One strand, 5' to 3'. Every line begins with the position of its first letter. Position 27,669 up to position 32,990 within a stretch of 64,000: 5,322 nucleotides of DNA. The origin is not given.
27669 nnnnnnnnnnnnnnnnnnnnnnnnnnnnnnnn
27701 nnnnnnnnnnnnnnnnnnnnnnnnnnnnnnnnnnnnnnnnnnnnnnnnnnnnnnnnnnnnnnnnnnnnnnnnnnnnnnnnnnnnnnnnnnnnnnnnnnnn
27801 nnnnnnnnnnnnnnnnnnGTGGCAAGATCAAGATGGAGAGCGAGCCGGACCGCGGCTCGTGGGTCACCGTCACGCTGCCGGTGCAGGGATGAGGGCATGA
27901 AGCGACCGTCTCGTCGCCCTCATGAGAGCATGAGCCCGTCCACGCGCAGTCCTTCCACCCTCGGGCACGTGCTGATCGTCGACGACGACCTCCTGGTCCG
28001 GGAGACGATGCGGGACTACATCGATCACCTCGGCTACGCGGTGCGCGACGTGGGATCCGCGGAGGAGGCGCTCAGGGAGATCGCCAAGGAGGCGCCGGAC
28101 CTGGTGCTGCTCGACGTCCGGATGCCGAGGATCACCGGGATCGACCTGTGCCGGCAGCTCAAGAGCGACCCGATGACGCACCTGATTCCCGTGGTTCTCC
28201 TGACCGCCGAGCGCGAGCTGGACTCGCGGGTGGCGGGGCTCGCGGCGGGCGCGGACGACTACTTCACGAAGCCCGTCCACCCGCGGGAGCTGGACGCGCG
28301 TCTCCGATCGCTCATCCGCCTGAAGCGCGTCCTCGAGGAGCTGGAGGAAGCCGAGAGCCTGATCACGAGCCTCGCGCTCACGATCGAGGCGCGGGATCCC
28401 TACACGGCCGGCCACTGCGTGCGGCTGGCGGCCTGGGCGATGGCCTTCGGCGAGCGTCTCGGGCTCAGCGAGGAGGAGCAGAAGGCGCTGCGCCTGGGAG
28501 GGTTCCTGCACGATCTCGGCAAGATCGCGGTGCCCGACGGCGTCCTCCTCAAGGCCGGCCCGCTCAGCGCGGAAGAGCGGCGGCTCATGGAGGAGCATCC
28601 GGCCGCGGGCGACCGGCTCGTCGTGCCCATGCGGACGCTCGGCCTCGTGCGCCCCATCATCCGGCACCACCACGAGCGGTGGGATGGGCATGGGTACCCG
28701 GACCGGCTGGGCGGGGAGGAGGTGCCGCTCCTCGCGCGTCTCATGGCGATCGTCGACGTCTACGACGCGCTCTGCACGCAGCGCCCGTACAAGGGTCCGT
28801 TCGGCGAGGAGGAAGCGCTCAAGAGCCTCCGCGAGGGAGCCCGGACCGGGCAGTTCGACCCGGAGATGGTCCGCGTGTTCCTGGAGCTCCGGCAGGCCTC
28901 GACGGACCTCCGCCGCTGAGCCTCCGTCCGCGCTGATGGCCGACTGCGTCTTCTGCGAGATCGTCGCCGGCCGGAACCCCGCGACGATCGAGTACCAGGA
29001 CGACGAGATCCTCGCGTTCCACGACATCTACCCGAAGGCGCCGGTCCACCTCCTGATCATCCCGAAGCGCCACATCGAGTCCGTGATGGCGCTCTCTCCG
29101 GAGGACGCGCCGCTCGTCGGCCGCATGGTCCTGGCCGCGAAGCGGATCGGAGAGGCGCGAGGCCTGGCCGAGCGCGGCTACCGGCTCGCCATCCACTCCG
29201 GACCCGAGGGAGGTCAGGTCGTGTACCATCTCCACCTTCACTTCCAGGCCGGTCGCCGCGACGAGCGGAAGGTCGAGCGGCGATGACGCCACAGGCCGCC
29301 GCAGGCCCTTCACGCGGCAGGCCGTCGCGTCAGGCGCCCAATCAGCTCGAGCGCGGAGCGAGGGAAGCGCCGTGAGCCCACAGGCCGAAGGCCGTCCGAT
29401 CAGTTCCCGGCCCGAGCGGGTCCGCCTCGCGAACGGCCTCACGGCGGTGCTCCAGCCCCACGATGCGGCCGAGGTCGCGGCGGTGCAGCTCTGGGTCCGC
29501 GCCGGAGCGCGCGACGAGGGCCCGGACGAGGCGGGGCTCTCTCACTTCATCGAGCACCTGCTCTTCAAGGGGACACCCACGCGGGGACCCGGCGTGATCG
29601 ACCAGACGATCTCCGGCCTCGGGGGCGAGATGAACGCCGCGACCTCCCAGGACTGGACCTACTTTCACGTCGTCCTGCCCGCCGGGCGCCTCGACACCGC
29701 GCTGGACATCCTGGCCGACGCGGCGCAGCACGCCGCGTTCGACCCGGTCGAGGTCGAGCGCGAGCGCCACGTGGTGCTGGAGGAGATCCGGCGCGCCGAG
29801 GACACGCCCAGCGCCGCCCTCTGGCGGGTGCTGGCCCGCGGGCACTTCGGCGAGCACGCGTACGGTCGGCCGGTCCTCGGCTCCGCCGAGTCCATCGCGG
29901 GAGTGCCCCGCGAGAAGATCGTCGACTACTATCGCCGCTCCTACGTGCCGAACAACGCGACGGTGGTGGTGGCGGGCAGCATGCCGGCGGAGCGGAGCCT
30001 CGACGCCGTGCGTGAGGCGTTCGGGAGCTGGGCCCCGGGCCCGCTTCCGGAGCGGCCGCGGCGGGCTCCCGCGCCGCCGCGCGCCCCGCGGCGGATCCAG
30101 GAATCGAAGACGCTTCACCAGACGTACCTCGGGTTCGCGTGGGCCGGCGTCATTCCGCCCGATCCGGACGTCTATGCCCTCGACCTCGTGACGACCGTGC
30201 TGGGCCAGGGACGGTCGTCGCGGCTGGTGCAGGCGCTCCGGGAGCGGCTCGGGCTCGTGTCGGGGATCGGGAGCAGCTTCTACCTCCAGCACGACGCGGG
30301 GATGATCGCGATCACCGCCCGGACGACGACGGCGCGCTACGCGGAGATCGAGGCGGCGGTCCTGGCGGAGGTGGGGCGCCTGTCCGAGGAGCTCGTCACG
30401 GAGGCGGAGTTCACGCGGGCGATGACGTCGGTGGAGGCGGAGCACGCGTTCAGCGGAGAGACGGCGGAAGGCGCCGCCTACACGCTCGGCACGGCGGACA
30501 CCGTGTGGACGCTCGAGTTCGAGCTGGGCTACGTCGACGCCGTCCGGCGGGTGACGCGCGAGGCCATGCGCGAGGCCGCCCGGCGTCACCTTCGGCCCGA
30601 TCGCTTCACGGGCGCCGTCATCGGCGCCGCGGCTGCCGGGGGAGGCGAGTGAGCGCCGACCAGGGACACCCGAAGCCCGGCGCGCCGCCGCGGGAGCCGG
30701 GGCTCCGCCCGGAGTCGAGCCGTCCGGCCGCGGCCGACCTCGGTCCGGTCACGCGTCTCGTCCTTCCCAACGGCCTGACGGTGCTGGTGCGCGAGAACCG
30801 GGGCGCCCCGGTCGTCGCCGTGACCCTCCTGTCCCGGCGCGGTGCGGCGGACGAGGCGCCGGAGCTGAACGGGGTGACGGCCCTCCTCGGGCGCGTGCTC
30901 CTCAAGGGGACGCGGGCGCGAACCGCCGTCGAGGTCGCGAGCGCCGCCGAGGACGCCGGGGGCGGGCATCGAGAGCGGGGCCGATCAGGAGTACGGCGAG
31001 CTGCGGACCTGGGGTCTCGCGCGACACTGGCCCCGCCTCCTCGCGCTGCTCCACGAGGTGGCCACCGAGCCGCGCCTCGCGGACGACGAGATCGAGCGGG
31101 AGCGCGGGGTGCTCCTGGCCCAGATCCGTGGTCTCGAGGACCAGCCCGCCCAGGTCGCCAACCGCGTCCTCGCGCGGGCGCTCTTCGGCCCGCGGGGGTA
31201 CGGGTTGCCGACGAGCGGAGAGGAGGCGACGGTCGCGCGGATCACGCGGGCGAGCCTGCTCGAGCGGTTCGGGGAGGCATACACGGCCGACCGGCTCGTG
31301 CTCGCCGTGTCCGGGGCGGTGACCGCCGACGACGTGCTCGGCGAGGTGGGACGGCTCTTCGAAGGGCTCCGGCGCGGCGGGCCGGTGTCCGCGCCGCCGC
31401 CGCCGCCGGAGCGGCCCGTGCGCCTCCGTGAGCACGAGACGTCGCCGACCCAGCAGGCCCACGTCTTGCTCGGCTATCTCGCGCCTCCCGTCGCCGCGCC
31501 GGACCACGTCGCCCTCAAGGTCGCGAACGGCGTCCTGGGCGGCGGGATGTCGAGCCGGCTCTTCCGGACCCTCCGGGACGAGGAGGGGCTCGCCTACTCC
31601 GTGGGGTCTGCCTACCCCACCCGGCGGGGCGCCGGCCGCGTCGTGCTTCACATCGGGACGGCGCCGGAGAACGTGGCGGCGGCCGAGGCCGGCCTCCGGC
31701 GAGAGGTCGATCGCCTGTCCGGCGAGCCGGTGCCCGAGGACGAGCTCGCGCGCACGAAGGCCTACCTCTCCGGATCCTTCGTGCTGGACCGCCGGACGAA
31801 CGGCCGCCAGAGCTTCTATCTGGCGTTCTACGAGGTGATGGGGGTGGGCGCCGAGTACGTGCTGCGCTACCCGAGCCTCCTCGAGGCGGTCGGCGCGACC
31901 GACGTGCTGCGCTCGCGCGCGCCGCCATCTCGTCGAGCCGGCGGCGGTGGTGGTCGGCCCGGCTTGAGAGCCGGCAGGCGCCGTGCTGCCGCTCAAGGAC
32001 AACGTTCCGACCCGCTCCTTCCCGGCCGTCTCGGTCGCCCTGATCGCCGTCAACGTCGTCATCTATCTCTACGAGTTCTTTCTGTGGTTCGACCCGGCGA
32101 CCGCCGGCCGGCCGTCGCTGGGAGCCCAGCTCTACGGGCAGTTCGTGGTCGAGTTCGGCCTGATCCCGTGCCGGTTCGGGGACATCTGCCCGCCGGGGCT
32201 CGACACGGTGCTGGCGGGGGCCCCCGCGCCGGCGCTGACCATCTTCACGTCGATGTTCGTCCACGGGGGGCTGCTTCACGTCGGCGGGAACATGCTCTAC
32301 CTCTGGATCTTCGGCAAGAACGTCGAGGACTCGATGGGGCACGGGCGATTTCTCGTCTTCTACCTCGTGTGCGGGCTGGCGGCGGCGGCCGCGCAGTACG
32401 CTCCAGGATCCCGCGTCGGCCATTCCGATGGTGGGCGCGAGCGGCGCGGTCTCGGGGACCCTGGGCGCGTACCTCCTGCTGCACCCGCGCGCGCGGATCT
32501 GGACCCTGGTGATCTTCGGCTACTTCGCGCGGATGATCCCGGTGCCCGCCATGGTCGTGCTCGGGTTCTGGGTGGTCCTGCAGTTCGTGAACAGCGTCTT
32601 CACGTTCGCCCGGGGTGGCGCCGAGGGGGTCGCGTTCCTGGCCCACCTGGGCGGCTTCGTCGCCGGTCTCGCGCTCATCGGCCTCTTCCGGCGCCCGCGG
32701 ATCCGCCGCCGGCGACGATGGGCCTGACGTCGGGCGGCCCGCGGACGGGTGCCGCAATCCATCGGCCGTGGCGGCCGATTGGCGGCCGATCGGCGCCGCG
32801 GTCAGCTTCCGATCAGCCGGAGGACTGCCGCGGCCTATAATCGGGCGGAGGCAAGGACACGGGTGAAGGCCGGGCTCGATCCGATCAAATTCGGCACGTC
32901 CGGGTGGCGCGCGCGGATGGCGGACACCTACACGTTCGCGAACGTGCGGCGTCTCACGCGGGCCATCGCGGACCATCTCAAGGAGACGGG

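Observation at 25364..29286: Histidine-kinase-like sensor with Glu in place of the phospho-acceptor His, encoded with an HD-GYP response regulator and a HIT protein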

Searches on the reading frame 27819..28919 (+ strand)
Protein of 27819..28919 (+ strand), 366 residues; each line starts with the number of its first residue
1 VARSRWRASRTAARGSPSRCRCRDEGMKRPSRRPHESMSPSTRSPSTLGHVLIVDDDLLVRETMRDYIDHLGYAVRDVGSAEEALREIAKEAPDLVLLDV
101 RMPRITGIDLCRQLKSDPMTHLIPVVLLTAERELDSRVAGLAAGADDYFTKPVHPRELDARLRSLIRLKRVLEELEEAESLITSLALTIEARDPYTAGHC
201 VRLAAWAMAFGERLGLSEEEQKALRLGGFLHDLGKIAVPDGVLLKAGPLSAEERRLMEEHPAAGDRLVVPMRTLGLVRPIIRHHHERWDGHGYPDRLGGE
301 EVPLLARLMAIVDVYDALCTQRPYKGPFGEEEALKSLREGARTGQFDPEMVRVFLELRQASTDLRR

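Call 3: search_protein_families(library=pfam, proteins=[window:27819-28919:+], max_evalue=0.1)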
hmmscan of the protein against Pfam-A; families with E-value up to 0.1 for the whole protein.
window:27819-28919:+ (366 aa): 6 families
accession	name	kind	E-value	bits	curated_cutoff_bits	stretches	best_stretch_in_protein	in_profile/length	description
PF13487.12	HD_5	-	3.9e-39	134.6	27.2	1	189-349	7-169/170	HD domain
PF00072.30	Response_reg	-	1.1e-29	103.3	30.2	1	51-162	1-110/111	Response regulator receiver domain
PF01966.28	HD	-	5.3e-18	65.8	22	1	197-317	2-115/116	HD domain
PF23198.2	PDE8A_N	-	0.00057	20.3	29.6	1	62-132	24-95/147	PDE8A-like, N-terminal domain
PF21695.3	GlnR_1st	-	0.00076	19.8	27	1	70-163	21-108/111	Transcription regulator GlnR, N-terminal domain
PF08668.18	HDOD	-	0.058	13.3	22.9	1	198-238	97-135/196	HDOD domain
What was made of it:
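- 27897..28919 (+): Response regulator, REC (aa about 25-136) plus HD-GYP (aa about 163-323). It starts 4 nt after the pseudokinase stop. D29/D30/D31, D73 (28113-28115), T103 and K125 are all present. HD at 28509-28514, GYP at 28692-28700. Pfam Response_reg 103 bits and HD_5 134.6 bits (call 3).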

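Call 4: search_protein_families(library=ncbifam, proteins=[window:27819-28919:+], max_evalue=0.01)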
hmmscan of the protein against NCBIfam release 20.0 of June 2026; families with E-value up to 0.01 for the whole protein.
window:27819-28919:+ (366 aa): 108 families (the best 25 are shown)
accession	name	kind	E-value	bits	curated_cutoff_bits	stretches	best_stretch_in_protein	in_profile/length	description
NF053512.1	nitric_RR_NosR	exception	5.4e-49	167.4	400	2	179-361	175-357/422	response regulator c-di-GMP phosphodiesterase, NosR family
NF007135.0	PRK09581.1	equivalog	1.6e-33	116.2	474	1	50-185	4-139/457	PleD family two-component system response regulator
TIGR02154.1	PhoB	equivalog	1.9e-32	112.4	296.2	1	50-187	4-139/226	phosphate regulon transcriptional regulator PhoB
NF045944.1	ResRegRpaBCyano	equivalog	4.8e-31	107.9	330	1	52-198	1-149/229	response regulator transcription factor RpaB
NF041733.1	resp_reg_CseB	equivalog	4.1e-27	95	350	1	50-177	2-126/228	two-component system response regulator CseB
NF053854.1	RespRegPhoBBctds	equivalog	4.7e-27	94.8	270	1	51-192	1-145/225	two-component system response regulator PhoB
NF008296.0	PRK11083.1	equivalog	4.8e-27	94.9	273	1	50-176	5-128/228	two-component system response regulator CreB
NF007005.1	PRK09468.1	equivalog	2.2e-26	92.7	331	1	50-170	5-123/237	osmolarity response regulator transcription factor OmpR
NF040689.1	MtrAB_MtrA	equivalog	4e-26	91.7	300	1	51-193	1-137/219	MtrAB system response regulator MtrA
NF033117.2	vanR_ACDEGLN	exception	2.5e-23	82.8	350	1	51-180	1-129/226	VanR-ABDEGLN family response regulator transcription factor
NF007928.2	PRK10643.1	equivalog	2.9e-23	82.7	330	1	51-214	3-161/216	two-component system response regulator PmrA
NF007982.1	PRK10710.1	equivalog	9.3e-23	81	380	1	49-180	8-136/235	envelope stress response regulator BaeR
NF007546.0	PRK10161.1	equivalog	2e-22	79.9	471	1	50-168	4-122/229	phosphate response regulator transcription factor PhoB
NF040534.1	resp_reg_YycF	equivalog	2.5e-22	79.3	340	1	50-190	2-141/231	response regulator YycF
NF008034.0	PRK10766.1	equivalog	8.4e-22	77.8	275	1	50-170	4-122/231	two-component system response regulator TorR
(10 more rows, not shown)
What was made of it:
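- Closest known: RpfC/RpfG-type two-component systems. Different: The best NCBIfam match of the regulator is the NosR family, far below its cut-off (call 4).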

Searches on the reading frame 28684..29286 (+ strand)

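Call 3: search_protein_families(library=pfam, proteins=[window:28684-29286:+], max_evalue=0.1)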
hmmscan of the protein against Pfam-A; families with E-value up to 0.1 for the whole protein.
window:28684-29286:+ (200 aa): 2 families
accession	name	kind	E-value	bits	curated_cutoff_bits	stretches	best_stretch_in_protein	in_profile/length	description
PF11969.13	DcpS_C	-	6.8e-25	88.2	24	1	88-191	2-103/114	Scavenger mRNA decapping enzyme C-term binding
PF01230.28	HIT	-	3.8e-22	79.2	21.5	1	97-191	3-96/98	HIT domain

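Call 4: search_protein_families(library=ncbifam, proteins=[window:28684-29286:+], max_evalue=0.01)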
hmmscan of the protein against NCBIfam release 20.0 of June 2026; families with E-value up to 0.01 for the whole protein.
window:28684-29286:+ (200 aa): 3 families
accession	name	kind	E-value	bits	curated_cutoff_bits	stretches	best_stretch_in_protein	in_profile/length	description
NF007965.0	PRK10687.1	equivalog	1.7e-26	92.6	206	1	87-192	4-109/119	purine nucleoside phosphoramidase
NF045834.1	M_plasma_HinT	exception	1.4e-15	58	130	1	89-186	1-97/102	histidine triad protein HinT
NF052622.1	ATPAdlTfActino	equivalog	0.0012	18.3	290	1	107-187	59-139/176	ATP adenylyltransferase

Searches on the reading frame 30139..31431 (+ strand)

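Call 72: search_protein_families(library=pfam, proteins=[window:30139-31431:+], max_evalue=0.01)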
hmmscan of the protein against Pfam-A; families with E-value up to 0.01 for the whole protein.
window:30139-31431:+ (430 aa): 1 family
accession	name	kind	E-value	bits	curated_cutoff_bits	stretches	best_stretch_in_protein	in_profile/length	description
PF00675.25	Peptidase_M16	-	0.00033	21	22.3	1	215-275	2-62/149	Insulinase (Peptidase family M16)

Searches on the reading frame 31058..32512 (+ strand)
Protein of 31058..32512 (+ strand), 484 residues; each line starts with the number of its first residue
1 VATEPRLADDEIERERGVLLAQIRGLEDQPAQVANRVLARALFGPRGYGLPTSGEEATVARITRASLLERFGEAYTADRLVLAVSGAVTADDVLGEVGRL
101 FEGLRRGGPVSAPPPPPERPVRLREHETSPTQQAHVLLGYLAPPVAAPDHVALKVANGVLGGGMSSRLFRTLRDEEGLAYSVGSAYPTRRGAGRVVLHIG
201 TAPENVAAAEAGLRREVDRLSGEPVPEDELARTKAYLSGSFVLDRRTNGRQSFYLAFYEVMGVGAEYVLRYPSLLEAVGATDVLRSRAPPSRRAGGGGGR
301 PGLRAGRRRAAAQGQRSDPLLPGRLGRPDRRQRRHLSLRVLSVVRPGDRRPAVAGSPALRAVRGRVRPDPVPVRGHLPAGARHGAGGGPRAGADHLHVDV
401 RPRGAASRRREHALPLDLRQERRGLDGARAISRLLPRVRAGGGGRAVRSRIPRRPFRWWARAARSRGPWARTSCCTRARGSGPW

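Call 42: search_protein_families(library=pfam, proteins=[window:31058-32512:+], max_evalue=0.001)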
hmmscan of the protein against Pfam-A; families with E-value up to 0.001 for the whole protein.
window:31058-32512:+ (484 aa): 1 family
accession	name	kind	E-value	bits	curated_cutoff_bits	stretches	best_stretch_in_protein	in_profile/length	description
PF05193.26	Peptidase_M16_C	-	4.9e-33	115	23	1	61-236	1-180/181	Peptidase M16 inactive domain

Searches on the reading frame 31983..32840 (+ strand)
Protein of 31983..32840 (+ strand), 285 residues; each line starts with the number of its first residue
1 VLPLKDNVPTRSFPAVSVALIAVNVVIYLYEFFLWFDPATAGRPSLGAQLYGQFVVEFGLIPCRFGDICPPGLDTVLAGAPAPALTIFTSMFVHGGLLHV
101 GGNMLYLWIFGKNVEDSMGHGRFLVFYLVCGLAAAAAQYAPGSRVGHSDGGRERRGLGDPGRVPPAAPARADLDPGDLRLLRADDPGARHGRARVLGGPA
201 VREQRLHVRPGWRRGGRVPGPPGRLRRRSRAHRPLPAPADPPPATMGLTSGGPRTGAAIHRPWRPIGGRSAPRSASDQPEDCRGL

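Call 42: search_protein_families(library=pfam, proteins=[window:31983-32840:+], max_evalue=0.001)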
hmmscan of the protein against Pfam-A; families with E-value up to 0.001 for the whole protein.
window:31983-32840:+ (285 aa): 1 family
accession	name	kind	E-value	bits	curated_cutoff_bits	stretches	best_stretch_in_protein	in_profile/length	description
PF01694.28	Rhomboid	-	7.2e-18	65.6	22.6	1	86-142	6-62/143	Rhomboid domain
